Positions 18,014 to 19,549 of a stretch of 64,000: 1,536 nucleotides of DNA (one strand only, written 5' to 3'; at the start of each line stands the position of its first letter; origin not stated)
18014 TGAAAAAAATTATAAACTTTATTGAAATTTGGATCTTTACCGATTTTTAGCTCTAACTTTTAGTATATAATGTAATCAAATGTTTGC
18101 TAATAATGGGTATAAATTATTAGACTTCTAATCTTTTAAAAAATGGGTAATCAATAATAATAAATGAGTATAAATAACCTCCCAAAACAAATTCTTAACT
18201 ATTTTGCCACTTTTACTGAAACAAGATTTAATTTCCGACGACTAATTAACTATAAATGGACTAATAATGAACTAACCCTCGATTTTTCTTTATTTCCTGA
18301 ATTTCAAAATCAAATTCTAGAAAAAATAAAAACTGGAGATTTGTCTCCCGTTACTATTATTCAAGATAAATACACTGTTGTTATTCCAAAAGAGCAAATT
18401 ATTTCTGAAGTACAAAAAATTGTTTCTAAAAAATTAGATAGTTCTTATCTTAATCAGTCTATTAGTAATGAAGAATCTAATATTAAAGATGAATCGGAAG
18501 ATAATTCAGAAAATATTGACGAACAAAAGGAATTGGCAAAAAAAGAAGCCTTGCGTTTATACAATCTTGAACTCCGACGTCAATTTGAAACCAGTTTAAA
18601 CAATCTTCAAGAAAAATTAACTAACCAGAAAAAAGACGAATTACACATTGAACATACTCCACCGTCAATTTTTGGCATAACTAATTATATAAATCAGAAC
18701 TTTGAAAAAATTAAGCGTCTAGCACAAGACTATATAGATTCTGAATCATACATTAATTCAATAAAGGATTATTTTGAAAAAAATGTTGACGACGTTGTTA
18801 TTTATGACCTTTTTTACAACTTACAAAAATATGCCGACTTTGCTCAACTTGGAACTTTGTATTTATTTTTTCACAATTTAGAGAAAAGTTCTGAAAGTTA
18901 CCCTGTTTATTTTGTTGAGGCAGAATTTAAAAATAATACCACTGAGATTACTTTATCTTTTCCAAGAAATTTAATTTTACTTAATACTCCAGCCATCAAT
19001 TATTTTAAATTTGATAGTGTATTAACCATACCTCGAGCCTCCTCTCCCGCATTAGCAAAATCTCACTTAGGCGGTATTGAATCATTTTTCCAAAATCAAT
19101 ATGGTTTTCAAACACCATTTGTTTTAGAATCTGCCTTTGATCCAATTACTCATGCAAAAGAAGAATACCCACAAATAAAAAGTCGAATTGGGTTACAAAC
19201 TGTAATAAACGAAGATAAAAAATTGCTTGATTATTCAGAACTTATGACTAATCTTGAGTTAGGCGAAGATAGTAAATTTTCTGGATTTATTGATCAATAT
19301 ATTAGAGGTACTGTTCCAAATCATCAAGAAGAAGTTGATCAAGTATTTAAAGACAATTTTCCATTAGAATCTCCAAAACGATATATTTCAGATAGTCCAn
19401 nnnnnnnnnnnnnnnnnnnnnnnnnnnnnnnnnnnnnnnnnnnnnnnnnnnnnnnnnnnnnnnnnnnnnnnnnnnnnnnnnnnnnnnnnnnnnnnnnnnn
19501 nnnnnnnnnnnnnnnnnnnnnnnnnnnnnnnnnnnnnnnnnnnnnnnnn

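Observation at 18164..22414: Giant single-polypeptide SF1 (Upf1/DNA2-like) helicase with C-terminal REase-like domain and ~420-aa novel N-terminal region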

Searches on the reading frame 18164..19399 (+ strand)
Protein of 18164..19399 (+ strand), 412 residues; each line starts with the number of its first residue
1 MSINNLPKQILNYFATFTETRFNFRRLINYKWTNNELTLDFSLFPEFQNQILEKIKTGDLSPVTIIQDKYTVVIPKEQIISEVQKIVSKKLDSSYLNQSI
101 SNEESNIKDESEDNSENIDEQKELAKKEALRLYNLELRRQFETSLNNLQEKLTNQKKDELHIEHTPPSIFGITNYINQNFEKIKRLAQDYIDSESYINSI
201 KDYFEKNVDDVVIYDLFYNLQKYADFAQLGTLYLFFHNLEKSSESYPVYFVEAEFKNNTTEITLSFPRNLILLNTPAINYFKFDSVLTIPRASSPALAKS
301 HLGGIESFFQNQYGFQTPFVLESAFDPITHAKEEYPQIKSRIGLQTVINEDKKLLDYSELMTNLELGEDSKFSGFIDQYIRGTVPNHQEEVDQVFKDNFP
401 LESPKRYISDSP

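Call 28: predict_structure(alignment_id=A2)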
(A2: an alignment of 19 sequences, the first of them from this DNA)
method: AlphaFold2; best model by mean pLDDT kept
length: 412 residues; sequences in the alignment: 19
mean_pLDDT: 81.1   pTM: 0.71
mean pLDDT of the five models: 81.1, 80.7, 79.7, 79.3, 78.5
residues with pLDDT >= 90: 135; 70-90: 203; 50-70: 46; < 50: 28
segments of 3 or more residues with pLDDT < 50: 1-6, 8-27
pLDDT, mean of each block of 10 residues (from residue 1): 44 42 50 88 91 90 93 92 89 89 78 67 88 92 91 89 75 84 89 91 92 91 89 93 89 91 91 84 71 84 88 83 84 84 88 71 68 62 67 78 72 46
secondary structure, 60 per line:
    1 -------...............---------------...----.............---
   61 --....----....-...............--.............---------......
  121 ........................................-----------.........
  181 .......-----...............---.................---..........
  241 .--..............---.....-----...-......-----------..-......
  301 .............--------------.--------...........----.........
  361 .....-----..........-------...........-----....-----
elements in order: H8-22 E38-40 H45-57 E63-66 E71-74 H76-90 H93-105 H115-160 H172-187 H193-207 E211-215 H216-227 E231-241 E244-257 E261-265 E271-273 H275-280 H295-313 E337-347 H352-365 H371-380 H388-398 H404-407

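Call 34: fold_search(model_id=the predicted structure, library=pdb)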
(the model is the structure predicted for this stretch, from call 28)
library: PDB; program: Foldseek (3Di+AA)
matches with E <= 10: 365; with E <= 0.001: 0
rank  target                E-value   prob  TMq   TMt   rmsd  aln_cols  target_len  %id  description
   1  4uos                  5.1e-01  0.25  0.15  0.26  20.3       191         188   17  Thermodynamic hyperstability in parametrically designed helical bundles (released 2014-11-05)
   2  6njs                  5.7e-01  0.10  0.12  0.10  16.1       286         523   13  Stat3 Core in complex with compound SD36 (released 2019-12-04)
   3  8vrq_B                6.6e-01  0.07  0.09  0.13  20.7       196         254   10  Rns pocket mutant - R75A (released 2025-07-23)
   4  7yp1_D                7.0e-01  0.06  0.05  0.14  10.1        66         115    8  Cryo-EM structure of EBV gHgL-gp42 in complex with mAb 10E4 (localized refinement) (released 2024-01-31)
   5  4x0r_A                7.3e-01  0.14  0.13  0.22  23.5       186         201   12  Crystal structure of human MxB stalk domain (released 2014-12-10)
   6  6nuq                  7.3e-01  0.08  0.13  0.10  17.5       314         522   12  Stat3 Core in complex with compound SI109 (released 2019-12-04)
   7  7zpp_N                7.7e-01  0.06  0.09  0.12  14.7       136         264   11  Cryo-EM structure of the MVV CSC intasome at 4.5A resolution (released 2022-05-11)
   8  5m0r_F                9.5e-01  0.07  0.09  0.13  15.3       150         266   10  Cryo-EM reconstruction of the maedi-visna virus (MVV) strand transfer complex (released 2017-01-18)
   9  8hdu_D                1.0e+00  0.13  0.11  0.24  30.3       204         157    9  De novo design cavitated protein without predefined topology (released 2023-01-18)
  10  4x0r_B                1.0e+00  0.13  0.14  0.23  23.1       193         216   12  Crystal structure of human MxB stalk domain (released 2014-12-10)
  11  4mq9_F                1.0e+00  0.06  0.09  0.10  23.6       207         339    9  Crystal structure of Thermus thermophilus RNA polymerase holoenzyme in complex with GE23077 (released 2014-05-07)
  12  9ca6_A                1.0e+00  0.06  0.08  0.12  19.9       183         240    9  Rns Pocket Mutant - I14F/I17F (released 2025-06-25)
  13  7n28_X                1.6e+00  0.06  0.05  0.08   6.9        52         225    8  Cryo-EM structure of broadly neutralizing V2-apex-targeting antibody J033 in complex with HIV-1 Env (released 2022-04-06)
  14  5wi7_B                1.6e+00  0.02  0.07  0.11  25.1       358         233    9  Structure of Acinetobacter baumannii carbapenemase OXA-239 K82D bound to doripenem (released 2017-12-27)
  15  1tvd_A                1.9e+00  0.03  0.05  0.15  10.8        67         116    9  VARIABLE DOMAIN OF T CELL RECEPTOR DELTA CHAIN (released 1998-04-22)
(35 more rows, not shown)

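Call 47: search_protein_representatives(alignment_id=A2)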
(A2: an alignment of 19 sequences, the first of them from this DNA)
Query: 19 sequences, 410 profile positions. Proteins with E-value up to 0.001 (for the whole library): 147; up to 1e-10: 111; up to 1e-30: 60. The best 147 are listed.
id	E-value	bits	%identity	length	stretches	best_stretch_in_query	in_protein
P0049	1.7e-201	686.1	-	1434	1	1-410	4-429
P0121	3.8e-183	625.6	-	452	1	1-410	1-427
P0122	1.5e-171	587.5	-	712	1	1-410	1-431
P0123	2.8e-147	507.5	-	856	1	2-410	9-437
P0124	1.6e-128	445.7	-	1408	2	1-410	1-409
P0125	1.2e-126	439.6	-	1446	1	1-410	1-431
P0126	1.9e-113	396.1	-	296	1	1-273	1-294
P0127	9.3e-110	383.9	-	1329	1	1-409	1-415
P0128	6.7e-109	381.1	-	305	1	186-410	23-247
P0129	2.2e-103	362.9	-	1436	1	1-407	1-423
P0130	8.1e-101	354.5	-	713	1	1-408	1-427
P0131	3.5e-100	352.4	-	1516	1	1-408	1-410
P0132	1.5e-99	350.3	-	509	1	1-405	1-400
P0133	4.9e-98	345.3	-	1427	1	1-410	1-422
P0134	9.9e-97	341.0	-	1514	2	2-408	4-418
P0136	4.0e-94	332.4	-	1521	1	2-410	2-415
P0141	7.1e-86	305.3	-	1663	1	1-410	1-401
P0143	1.1e-83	298.0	-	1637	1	1-410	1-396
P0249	1.2e-05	41.1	-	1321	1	4-282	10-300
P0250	2.2e-05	40.1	-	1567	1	7-396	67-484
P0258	2.0e-04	37.0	-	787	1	198-410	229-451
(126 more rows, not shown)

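Call 48: search_protein_families(library=pfam, proteins=[P0141, P0143, P0136, P0250, P0249, P0258], max_evalue=0.001)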
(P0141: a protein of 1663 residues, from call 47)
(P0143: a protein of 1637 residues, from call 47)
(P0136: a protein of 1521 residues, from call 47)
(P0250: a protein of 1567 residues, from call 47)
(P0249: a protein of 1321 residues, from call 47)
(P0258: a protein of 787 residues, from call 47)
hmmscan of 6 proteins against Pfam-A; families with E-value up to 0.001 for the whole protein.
P0141 (1663 aa): 8 families
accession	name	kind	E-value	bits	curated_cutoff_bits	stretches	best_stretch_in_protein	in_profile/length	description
PF13087.12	AAA_12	-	1.1e-14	54.9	27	1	1124-1309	15-192/195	AAA domain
PF13086.12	AAA_11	-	2.2e-13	51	27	1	404-1035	2-249/257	AAA domain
PF13604.12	AAA_30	-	2e-12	47.7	27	1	403-479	1-77/191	AAA domain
PF13245.12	AAA_19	-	1.2e-09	38.9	25.1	1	417-489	8-72/134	AAA domain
PF18741.7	MTES_1575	-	6.1e-05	23.5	38.2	0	1393-1463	24-80/96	REase_MTES_1575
PF04480.18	DUF559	-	6.5e-05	23.2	20.6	0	1391-1463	41-92/109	Protein of unknown function (DUF559)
PF05127.21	NAT10_TcmA_helicase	-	0.00026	21.3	22.7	0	425-475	2-53/176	RNA cytidine acetyltransferase NAT10/TcmA, helicase domain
PF04851.21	ResIII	-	0.00037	20.9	22.5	0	404-469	4-74/164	Type III restriction enzyme, res subunit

P0143 (1637 aa): 9 families
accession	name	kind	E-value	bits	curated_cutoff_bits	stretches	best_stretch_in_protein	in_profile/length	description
PF13087.12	AAA_12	-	1.4e-17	64.3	27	1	1124-1308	15-191/195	AAA domain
PF13086.12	AAA_11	-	6.3e-13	49.5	27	1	398-535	1-141/257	AAA domain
PF13604.12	AAA_30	-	5.9e-11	42.9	27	1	399-462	2-65/191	AAA domain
PF18741.7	MTES_1575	-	6.7e-10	39.4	38.2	1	1556-1629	19-94/96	REase_MTES_1575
PF13245.12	AAA_19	-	2.7e-08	34.5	25.1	1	412-472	8-70/134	AAA domain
PF04480.18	DUF559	-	5.1e-08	33.2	20.6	1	1575-1624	51-101/109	Protein of unknown function (DUF559)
PF01443.25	Viral_helicase1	-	2.6e-05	24.6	21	0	1001-1051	61-115/228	Viral superfamily 1 RNA helicase core domain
PF10881.14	DUF2726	-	7.5e-05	22.9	24.7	0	1557-1614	52-111/126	Protein of unknown function (DUF2726)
PF05127.21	NAT10_TcmA_helicase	-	0.00063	20.1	22.7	0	419-473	1-56/176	RNA cytidine acetyltransferase NAT10/TcmA, helicase domain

P0136 (1521 aa): 7 families
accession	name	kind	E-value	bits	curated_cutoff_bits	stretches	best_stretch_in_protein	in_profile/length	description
PF13604.12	AAA_30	-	1e-12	48.6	27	1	418-482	2-66/191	AAA domain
PF13087.12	AAA_12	-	3.5e-12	46.7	27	1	1156-1340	15-191/195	AAA domain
PF13086.12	AAA_11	-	2.4e-11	44.4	27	1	418-646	2-180/257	AAA domain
PF13245.12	AAA_19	-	6.3e-08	33.3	25.1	1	431-492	8-71/134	AAA domain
PF13401.12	AAA_22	-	0.00043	21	27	0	433-477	4-50/130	AAA domain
PF05127.21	NAT10_TcmA_helicase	-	0.00077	19.8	22.7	0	441-492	4-56/176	RNA cytidine acetyltransferase NAT10/TcmA, helicase domain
PF20720.3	nSTAND3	-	0.00084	19.5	27.2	0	432-479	15-62/155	Novel STAND NTPase 3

P0250 (1567 aa): 6 families
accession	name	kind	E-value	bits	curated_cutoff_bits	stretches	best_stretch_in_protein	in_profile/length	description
PF13087.12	AAA_12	-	4.2e-21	75.8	27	1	1095-1276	16-191/195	AAA domain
PF13086.12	AAA_11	-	3.4e-16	60.2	27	2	498-607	2-116/257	AAA domain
PF01396.24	Zn_ribbon_Top1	-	1.5e-13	50.7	32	1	1534-1566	3-35/39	Topoisomerase DNA binding C4 zinc finger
PF13604.12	AAA_30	-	1.2e-11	45.2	27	2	498-562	2-66/191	AAA domain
PF13245.12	AAA_19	-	1.1e-07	32.5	25.1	0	513-563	10-62/134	AAA domain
PF01443.25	Viral_helicase1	-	0.00022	21.6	21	0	1002-1052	59-113/228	Viral superfamily 1 RNA helicase core domain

P0249 (1321 aa): 10 families
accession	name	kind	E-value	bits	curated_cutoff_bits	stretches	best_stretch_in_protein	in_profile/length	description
PF13087.12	AAA_12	-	5.9e-20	72.1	27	1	964-1146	11-190/195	AAA domain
PF13086.12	AAA_11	-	7.2e-16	59.2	27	2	438-607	2-171/257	AAA domain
PF13604.12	AAA_30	-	4.6e-10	40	27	1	438-507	2-74/191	AAA domain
PF13245.12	AAA_19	-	1.5e-07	32.1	25.1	0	455-504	12-63/134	AAA domain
PF04851.21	ResIII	-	2.5e-05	24.7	22.5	0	438-542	4-114/164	Type III restriction enzyme, res subunit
PF01443.25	Viral_helicase1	-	7.2e-05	23.1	21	0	870-979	59-184/228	Viral superfamily 1 RNA helicase core domain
PF09848.15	SLFN-g3_helicase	-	9.3e-05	22.3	24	0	811-994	30-181/354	Schlafen group 3, DNA/RNA helicase domain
PF02562.22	PhoH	-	0.00031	20.7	27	0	437-483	4-48/205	PhoH-like protein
PF05127.21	NAT10_TcmA_helicase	-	0.00044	20.6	22.7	0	459-537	2-82/176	RNA cytidine acetyltransferase NAT10/TcmA, helicase domain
PF18741.7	MTES_1575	-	0.00095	19.6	38.2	0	1224-1306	17-90/96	REase_MTES_1575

P0258 (787 aa): 3 families
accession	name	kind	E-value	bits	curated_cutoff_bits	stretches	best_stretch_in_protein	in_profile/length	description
PF13086.12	AAA_11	-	1.1e-08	35.6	27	1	456-623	4-186/257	AAA domain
PF13604.12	AAA_30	-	2.5e-05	24.5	27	1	454-521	2-72/191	AAA domain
PF20720.3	nSTAND3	-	0.00068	19.8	27.2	0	459-517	8-64/155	Novel STAND NTPase 3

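Call 49: find_encoding_contigs(protein=P0143, flank=9000, max_places=2)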
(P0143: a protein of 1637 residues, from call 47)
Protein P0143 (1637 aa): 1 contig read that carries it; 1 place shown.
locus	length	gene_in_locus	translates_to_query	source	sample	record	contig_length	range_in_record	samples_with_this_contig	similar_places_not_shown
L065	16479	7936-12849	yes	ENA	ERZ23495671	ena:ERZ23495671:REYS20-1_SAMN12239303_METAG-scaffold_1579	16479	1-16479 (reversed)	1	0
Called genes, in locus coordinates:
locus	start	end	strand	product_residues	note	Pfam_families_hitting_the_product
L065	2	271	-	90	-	?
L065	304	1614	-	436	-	PF00239:Resolvase, PF07508:Recombinase, PF13408:Zn_ribbon_recom (weak)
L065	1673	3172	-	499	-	PF17289:Terminase_6C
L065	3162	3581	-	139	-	PF01527:HTH_Tnp_1 (faint)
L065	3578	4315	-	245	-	PF01555:N6_N4_Mtase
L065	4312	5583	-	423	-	PF02195:ParB_N, PF01555:N6_N4_Mtase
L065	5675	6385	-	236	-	-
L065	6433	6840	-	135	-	PF01797:Y1_Tnp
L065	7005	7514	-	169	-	PF12869:tRNA_anti-like, PF21827:New_glue (weak)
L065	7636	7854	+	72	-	PF12844:HTH_19, PF13560:HTH_31, PF01381:HTH_3, PF13443:HTH_26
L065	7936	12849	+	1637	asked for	PF13086:AAA_11, PF13245:AAA_19 (faint), PF13604:AAA_30 (weak), PF13087:AAA_12, PF18741:MTES_1575 (faint), PF04480:DUF559 (faint)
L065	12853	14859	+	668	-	PF01555:N6_N4_Mtase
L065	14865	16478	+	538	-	?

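Call 50: find_encoding_contigs(protein=P0136, flank=9000, max_places=2)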
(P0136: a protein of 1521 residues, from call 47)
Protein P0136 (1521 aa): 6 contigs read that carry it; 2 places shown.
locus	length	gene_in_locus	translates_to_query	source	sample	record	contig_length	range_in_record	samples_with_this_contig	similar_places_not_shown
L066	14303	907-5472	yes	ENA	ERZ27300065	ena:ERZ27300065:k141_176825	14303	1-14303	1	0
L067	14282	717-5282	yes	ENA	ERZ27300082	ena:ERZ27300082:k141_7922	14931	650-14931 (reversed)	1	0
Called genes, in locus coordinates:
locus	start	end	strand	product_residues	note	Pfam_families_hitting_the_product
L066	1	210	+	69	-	?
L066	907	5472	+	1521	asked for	PF13086:AAA_11, PF13245:AAA_19 (faint), PF13604:AAA_30, PF13087:AAA_12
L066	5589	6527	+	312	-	PF07751:Abi_2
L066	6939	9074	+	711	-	PF01555:N6_N4_Mtase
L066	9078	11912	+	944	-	PF04851:ResIII, PF18766:SWI2_SNF2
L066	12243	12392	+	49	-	-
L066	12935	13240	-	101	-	-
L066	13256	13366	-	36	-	-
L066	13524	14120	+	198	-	PF02545:Maf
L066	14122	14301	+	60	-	?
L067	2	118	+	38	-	?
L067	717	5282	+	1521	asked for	PF13086:AAA_11, PF13245:AAA_19 (faint), PF13604:AAA_30, PF13087:AAA_12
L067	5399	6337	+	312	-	PF07751:Abi_2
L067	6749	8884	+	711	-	PF01555:N6_N4_Mtase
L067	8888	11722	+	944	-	PF04851:ResIII, PF18766:SWI2_SNF2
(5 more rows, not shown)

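Call 80: fold_search(model_id=the predicted structure, library=viral)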
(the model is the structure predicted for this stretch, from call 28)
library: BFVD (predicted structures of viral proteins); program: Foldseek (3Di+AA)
matches with E <= 10: 224; with E <= 0.001: 0
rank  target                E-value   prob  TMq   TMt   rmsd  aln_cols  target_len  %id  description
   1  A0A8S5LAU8            6.8e-01  0.23  0.19  0.13  15.1       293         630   10  Minor capsid protein [Siphoviridae sp. ctQCU10]
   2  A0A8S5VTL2            9.2e-01  0.07  0.14  0.19  20.9       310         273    8  (no name in the UniProt tables at hand)
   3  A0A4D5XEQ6            1.1e+00  0.04  0.10  0.17  22.0       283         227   12  Uncharacterized protein [Pithovirus LCDPAC01]
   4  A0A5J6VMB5            1.1e+00  0.06  0.09  0.13  26.2       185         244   12  Uncharacterized protein [Megaviridae environmental sample]
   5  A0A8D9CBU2            1.1e+00  0.04  0.12  0.15  28.1       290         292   10  Uncharacterized protein [uncultured marine phage]
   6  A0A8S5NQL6            1.2e+00  0.09  0.14  0.11  27.6       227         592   11  Minor capsid protein [Siphoviridae sp. ctSP74]
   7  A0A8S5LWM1            1.2e+00  0.04  0.15  0.13  29.8       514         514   11  Minor capsid protein [Siphoviridae sp. ctabX13]
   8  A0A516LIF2            1.4e+00  0.12  0.15  0.13  17.6       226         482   13  (no name in the UniProt tables at hand)
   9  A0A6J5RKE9            1.5e+00  0.08  0.13  0.19  16.8       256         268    9  Phage head morphogenesis domain [uncultured Caudovirales phage]
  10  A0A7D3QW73            1.5e+00  0.02  0.07  0.08  33.0       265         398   10  Peptidase C19 ubiquitin carboxyl-terminal hydrolase [Fadolivirus FV1/VV64]
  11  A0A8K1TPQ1            1.6e+00  0.01  0.08  0.06  30.3       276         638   13  RdRp catalytic domain-containing protein [Alfalfa-associated picorna-like virus 1]
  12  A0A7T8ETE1            1.7e+00  0.03  0.08  0.16  24.3       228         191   17  (no name in the UniProt tables at hand)
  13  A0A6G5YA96            1.7e+00  0.01  0.07  0.10  23.4       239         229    9  (no name in the UniProt tables at hand)
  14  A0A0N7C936            1.9e+00  0.05  0.11  0.16  14.1       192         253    9  (no name in the UniProt tables at hand)
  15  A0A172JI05            1.9e+00  0.02  0.08  0.12  20.6       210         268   14  Virion protein [Bacillus phage AR9]
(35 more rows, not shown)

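Call 88: search_protein_families(library=padloc, proteins=[P0249, P0250, P0143, P0136], max_evalue=0.00001)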
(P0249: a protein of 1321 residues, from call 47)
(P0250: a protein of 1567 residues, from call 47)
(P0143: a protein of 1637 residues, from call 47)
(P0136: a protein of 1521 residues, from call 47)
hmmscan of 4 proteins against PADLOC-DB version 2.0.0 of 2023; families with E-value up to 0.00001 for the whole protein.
P0249 (1321 aa): 6 families
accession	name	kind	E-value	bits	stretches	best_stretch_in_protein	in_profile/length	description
PDLC05009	PDC-S37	-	2.5e-42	142.9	2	861-1146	928-1193/1550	-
PDLC03920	MkoA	-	2.2e-39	133.5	1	376-1143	567-1069/1112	-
PDLC03924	MkoC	-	4.6e-38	129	1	281-1144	102-938/1136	-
PDLC03921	MkoA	-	4.5e-28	95.5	2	866-1143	1292-1560/1607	-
PDLC02194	Hhe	-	5.1e-22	75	2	845-1149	1355-1637/1911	-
PDLC04140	mad8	-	3.6e-07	28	1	447-586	20-101/314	mads_8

P0250 (1567 aa): 5 families
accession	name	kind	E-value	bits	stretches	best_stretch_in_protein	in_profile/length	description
PDLC05009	PDC-S37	-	1e-42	144.2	2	993-1276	928-1194/1550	-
PDLC03924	MkoC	-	6.1e-37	125.3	2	1001-1272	669-937/1136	-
PDLC03920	MkoA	-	2.4e-36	123.5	2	1002-1274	791-1071/1112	-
PDLC03921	MkoA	-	2e-23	80.1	2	1149-1272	1442-1560/1607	-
PDLC02194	Hhe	-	1.1e-20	70.5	2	982-1279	1360-1638/1911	-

P0143 (1637 aa): 4 families
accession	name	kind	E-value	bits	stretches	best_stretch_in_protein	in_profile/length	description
PDLC03920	MkoA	-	8e-42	141.6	1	395-1319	612-1082/1112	-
PDLC05009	PDC-S37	-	3e-33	112.8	3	403-574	298-460/1550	-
PDLC03924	MkoC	-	1.1e-26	91.3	1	735-1319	412-952/1136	-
PDLC02194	Hhe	-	1.6e-23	80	2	369-463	394-488/1911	-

P0136 (1521 aa): 7 families
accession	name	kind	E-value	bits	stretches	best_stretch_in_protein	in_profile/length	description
PDLC03924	MkoC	-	1.7e-27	93.9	1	1032-1343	668-944/1136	-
PDLC05009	PDC-S37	-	5.9e-26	88.6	3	1027-1069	930-972/1550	-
PDLC03920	MkoA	-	6.1e-22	75.8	1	418-1343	616-1076/1112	-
PDLC02194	Hhe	-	6.7e-15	51.4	0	1161-1348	1456-1643/1911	-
PDLC03921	MkoA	-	1.3e-11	41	1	384-517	1002-1129/1607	-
PDLC04140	mad8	-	1.4e-06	26.1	0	432-551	25-104/314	mads_8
PDLC05035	PDC-S53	-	1.9e-06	24.2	0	386-483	463-557/900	-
